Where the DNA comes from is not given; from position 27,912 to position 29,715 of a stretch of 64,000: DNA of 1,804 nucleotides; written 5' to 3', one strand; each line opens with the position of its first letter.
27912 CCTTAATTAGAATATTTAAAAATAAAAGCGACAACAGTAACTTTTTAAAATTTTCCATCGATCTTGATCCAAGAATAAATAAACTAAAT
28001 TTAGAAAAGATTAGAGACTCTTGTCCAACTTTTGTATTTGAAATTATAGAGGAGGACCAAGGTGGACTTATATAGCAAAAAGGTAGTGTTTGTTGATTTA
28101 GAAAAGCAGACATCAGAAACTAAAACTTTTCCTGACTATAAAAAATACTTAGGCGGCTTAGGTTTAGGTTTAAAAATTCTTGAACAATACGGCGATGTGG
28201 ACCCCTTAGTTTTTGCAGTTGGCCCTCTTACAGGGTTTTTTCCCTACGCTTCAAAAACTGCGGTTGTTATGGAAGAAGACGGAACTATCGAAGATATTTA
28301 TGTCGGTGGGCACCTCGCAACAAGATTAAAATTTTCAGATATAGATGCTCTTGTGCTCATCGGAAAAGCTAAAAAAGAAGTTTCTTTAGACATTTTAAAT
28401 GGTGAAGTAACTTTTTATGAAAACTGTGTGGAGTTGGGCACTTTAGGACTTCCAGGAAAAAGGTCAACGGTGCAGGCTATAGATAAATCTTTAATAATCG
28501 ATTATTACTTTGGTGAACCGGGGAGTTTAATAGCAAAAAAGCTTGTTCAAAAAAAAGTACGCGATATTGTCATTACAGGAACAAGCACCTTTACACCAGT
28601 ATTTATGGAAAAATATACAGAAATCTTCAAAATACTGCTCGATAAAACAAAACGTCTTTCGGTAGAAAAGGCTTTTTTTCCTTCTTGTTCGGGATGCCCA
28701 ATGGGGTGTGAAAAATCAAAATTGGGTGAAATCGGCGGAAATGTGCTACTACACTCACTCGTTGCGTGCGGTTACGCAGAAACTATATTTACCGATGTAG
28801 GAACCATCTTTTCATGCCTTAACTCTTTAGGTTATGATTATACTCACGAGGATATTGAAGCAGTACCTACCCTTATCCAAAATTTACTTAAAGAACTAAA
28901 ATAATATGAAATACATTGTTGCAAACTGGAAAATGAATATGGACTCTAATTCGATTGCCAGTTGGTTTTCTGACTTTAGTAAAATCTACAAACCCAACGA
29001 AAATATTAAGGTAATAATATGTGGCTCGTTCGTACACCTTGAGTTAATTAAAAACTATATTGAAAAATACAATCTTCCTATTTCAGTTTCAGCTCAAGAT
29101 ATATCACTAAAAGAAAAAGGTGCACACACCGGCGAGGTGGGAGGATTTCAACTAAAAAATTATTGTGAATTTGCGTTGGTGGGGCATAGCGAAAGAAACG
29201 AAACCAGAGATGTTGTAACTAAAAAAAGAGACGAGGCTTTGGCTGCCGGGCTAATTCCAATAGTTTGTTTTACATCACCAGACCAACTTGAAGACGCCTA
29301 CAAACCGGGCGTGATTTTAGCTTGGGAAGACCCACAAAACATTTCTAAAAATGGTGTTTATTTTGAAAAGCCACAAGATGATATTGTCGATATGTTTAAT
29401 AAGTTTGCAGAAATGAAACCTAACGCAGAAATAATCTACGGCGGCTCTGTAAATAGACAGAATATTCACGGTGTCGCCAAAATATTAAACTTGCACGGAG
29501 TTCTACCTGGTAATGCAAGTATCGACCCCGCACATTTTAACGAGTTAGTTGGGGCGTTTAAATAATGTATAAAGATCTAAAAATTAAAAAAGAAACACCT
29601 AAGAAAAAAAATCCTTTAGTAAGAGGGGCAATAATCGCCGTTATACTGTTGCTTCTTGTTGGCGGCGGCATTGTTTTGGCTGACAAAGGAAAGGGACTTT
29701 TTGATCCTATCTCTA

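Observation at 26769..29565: Ferredoxin plus truncated AOR-family gene sit between gap and tpiA, where pgk normally lies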

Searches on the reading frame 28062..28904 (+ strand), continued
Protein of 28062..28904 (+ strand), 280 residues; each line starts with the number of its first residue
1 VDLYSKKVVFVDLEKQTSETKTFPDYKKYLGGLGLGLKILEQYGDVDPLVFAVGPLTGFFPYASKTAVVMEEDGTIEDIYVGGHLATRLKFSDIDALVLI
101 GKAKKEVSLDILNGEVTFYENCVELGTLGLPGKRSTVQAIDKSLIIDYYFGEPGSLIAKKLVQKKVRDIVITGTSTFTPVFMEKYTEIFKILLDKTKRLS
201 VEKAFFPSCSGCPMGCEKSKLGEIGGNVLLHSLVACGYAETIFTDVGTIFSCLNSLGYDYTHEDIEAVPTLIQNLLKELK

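Call 77: find_encoding_contigs(protein=P0173, flank=8000, max_places=1)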
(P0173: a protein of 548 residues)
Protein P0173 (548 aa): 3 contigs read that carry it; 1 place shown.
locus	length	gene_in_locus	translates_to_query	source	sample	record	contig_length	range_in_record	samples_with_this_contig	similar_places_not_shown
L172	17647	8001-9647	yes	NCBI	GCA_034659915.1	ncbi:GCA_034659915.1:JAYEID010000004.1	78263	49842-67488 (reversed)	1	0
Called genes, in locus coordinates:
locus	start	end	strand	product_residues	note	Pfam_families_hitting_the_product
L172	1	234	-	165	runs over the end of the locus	PF04308:RNaseH_like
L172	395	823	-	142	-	-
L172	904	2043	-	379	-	PF00919:UPF0004, PF04055:Radical_SAM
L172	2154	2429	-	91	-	PF00216:Bac_DNA_binding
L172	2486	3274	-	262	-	PF13277:YmdB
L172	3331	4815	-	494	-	PF12072:RNase_Y_N, PF00013:KH_1, PF01966:HD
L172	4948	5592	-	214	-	PF27462:RecX_N, PF21982:RecX_HTH1 (weak), PF02631:RecX_HTH2, PF21981:RecX_HTH3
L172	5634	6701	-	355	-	PF00154:RecA_N, PF06745:ATPase, PF08423:Rad51 (weak), PF27531:MT3502_N (weak), PF00005:ABC_tran (faint), PF01637:ATPase_2 (faint), PF21096:RecA_C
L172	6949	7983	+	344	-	PF00162:PGK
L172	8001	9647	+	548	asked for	PF02730:AFOR_N, PF01314:AFOR_C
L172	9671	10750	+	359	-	PF03816:LytR_cpsA_psr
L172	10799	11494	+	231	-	PF06144:DNA_pol3_delta (faint), PF21694:DNA_pol3_delta_C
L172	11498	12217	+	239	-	PF04203:Sortase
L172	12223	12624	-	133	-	PF00041:fn3 (faint), PF16656:Pur_ac_phosph_N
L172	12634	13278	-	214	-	PF00041:fn3 (weak), PF16656:Pur_ac_phosph_N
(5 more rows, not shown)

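Call 78: find_encoding_contigs(protein=P0169, flank=6000, max_places=1)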
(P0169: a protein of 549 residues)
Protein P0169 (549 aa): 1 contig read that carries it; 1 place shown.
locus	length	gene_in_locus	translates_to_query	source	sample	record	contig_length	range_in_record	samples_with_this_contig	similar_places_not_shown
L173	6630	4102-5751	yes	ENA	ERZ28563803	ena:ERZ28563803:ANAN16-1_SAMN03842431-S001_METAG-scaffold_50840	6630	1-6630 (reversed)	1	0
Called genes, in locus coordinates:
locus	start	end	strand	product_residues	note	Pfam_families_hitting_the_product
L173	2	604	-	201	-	?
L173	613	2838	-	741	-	PF12679:ABC2_membrane_2, PF13346:ABC2_membrane_5 (weak), PF12698:ABC2_membrane_3 (weak), PF23357:DUF7088, PF09822:ABC_transp_aux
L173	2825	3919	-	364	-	PF00005:ABC_tran, PF13304:AAA_21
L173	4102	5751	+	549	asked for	PF02730:AFOR_N, PF01314:AFOR_C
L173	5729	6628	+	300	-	?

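Call 86: list_cluster_members(proteins=[P0170, P0171, P0172, P0176, P0178, P0181, P0182, P0183, P0185, P0186])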
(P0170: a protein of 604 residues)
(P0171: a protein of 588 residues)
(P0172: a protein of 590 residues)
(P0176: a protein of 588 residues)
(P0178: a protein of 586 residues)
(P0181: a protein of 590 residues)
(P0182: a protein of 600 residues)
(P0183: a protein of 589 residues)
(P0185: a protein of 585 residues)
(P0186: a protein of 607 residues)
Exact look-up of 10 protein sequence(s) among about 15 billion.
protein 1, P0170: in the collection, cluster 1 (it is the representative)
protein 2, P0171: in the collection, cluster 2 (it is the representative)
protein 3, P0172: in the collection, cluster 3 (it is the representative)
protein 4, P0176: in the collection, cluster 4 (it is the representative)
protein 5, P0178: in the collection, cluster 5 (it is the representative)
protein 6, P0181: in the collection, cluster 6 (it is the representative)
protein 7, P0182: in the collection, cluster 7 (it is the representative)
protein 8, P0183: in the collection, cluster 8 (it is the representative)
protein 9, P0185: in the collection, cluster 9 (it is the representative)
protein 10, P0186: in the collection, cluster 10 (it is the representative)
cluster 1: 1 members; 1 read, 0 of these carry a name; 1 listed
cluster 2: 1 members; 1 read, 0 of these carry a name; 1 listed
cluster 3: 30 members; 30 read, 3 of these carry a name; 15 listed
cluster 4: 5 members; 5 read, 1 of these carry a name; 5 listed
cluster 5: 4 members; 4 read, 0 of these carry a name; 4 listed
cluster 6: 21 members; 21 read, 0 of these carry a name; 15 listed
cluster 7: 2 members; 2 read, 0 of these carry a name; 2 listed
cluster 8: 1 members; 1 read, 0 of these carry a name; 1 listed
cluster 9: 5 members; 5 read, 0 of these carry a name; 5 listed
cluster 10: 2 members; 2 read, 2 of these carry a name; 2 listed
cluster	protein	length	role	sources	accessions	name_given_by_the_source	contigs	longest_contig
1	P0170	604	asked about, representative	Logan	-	-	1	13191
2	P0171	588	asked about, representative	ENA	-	-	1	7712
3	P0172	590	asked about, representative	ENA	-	-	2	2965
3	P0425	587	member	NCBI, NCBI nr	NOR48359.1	MAG: aldehyde:ferredoxin oxidoreductase [Methanosarcinaceae archaeon] | aldehyde:ferredoxin oxidoreductase [Methanosarcinaceae archaeon]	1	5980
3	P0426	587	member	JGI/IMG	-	aldehyde:ferredoxin oxidoreductase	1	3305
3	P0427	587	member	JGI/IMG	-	aldehyde:ferredoxin oxidoreductase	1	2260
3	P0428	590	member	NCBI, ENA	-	-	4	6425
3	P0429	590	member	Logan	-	-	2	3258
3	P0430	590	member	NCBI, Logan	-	-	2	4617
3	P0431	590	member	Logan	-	-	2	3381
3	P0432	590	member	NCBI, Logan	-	-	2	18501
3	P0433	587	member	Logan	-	-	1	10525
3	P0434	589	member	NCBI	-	-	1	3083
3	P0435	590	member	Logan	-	-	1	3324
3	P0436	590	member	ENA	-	-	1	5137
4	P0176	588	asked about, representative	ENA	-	-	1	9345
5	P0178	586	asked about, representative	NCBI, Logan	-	-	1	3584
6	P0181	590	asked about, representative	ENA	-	-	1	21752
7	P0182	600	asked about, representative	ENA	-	-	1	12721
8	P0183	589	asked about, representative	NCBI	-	-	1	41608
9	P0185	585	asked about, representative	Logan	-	-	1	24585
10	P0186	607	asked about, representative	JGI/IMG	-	aldehyde:ferredoxin oxidoreductase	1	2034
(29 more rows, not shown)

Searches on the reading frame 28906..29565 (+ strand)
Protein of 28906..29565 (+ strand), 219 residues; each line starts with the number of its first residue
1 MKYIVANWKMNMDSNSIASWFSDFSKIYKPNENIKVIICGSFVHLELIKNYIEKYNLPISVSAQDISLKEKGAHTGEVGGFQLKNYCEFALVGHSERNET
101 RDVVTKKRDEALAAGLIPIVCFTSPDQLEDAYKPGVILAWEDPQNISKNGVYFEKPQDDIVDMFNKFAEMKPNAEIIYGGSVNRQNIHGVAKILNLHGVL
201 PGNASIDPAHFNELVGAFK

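Call 3: search_protein_families(library=pfam, proteins=[window:28906-29565:+], max_evalue=1)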
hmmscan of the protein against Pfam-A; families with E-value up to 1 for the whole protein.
window:28906-29565:+ (219 aa): 3 families
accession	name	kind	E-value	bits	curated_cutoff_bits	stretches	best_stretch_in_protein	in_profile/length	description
PF00121.24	TIM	-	2e-37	129.4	20.1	2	3-127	2-128/245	Triosephosphate isomerase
PF00534.26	Glycos_transf_1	-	0.12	12.4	26.4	0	25-61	38-75/172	Glycosyl transferases group 1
PF25168.1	Beta-prop_WDR36-Utp21_2nd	-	0.27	10.9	84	1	32-93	116-175/335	WDR36/Utp21 second beta-propeller domain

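Call 4: search_protein_families(library=ncbifam, proteins=[window:28906-29565:+], max_evalue=1)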
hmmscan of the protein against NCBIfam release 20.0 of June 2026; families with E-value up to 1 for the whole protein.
window:28906-29565:+ (219 aa): 9 families
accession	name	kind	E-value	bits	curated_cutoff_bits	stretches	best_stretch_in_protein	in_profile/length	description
NF011163.0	PRK14565.1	equivalog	1.4e-30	106.7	298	1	4-215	5-231/240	triosephosphate isomerase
NF010569.0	PRK13962.1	equivalog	1.5e-26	92.8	883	2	4-123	401-522/645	bifunctional phosphoglycerate kinase/triosephosphate isomerase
NF000722.0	PRK00042.2-1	equivalog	3.1e-21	75.8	293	2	3-124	5-130/256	triose-phosphate isomerase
TIGR00419.1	tim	equivalog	2.1e-20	73.5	130.6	1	4-207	2-226/228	triose-phosphate isomerase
NF000728.0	PRK00042.3-2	equivalog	6.7e-20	71.6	255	2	4-124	3-121/231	triose-phosphate isomerase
NF003302.0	PRK04302.1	subfamily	6.5e-11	42.4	132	1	22-200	26-200/223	triose-phosphate isomerase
NF011497.0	PRK14905.1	equivalog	8.7e-10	38.4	485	2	8-109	15-119/357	triosephosphate isomerase/PTS system glucose/sucrose-specific transporter subunit IIB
NF000729.0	PRK00042.3-3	equivalog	1.7e-08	34.6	309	2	2-98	3-94/234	triose-phosphate isomerase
NF012036.0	PRK15492.1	equivalog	9.1e-08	31.8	509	1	7-110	10-119/261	triosephosphate isomerase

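Call 37: find_encoding_contigs(protein=window:28906-29565:+, flank=10000, max_places=5)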
Protein window:28906-29565:+ (219 aa): 2 contigs read that carry it; 1 place shown.
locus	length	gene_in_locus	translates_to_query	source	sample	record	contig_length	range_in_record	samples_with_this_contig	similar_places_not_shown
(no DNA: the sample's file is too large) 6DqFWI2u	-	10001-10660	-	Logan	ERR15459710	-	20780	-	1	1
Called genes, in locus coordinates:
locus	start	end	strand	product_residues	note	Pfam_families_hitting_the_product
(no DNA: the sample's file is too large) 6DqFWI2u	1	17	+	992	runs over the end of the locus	PF00580:UvrD-helicase, PF13245:AAA_19, PF13604:AAA_30 (faint), PF13361:UvrD_C, PF13538:UvrD_C_2 (faint), PF12705:PDDEXK_1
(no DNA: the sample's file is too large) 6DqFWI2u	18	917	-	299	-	PF02388:FemAB (faint)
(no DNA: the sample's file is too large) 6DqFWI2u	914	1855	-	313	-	PF02388:FemAB, PF13480:Acetyltransf_6, PF02388:FemAB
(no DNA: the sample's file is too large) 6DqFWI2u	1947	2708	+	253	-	PF00160:Pro_isomerase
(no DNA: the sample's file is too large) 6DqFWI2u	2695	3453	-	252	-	PF00398:RrnaAD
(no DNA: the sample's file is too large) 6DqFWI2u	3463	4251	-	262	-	PF07501:G5, PF06725:3D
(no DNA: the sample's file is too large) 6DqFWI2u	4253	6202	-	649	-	PF00580:UvrD-helicase, PF13086:AAA_11 (weak), PF13245:AAA_19, PF13604:AAA_30 (faint), PF01443:Viral_helicase1 (faint), PF13361:UvrD_C, PF13538:UvrD_C_2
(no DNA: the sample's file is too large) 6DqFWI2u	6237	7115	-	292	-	-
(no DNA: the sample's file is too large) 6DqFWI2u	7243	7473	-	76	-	-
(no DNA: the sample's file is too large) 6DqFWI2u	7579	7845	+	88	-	PF00085:Thioredoxin, PF13098:Thioredoxin_2, PF13905:Thioredoxin_8 (faint), PF14595:Thioredoxin_9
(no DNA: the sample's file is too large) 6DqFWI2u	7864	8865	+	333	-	PF00044:Gp_dh_N, PF02800:Gp_dh_C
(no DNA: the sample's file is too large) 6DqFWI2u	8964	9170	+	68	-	-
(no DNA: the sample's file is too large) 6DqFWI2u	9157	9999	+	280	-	PF02730:AFOR_N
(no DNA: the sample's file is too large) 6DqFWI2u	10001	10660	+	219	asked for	PF00121:TIM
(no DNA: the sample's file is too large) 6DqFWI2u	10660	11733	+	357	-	PF03816:LytR_cpsA_psr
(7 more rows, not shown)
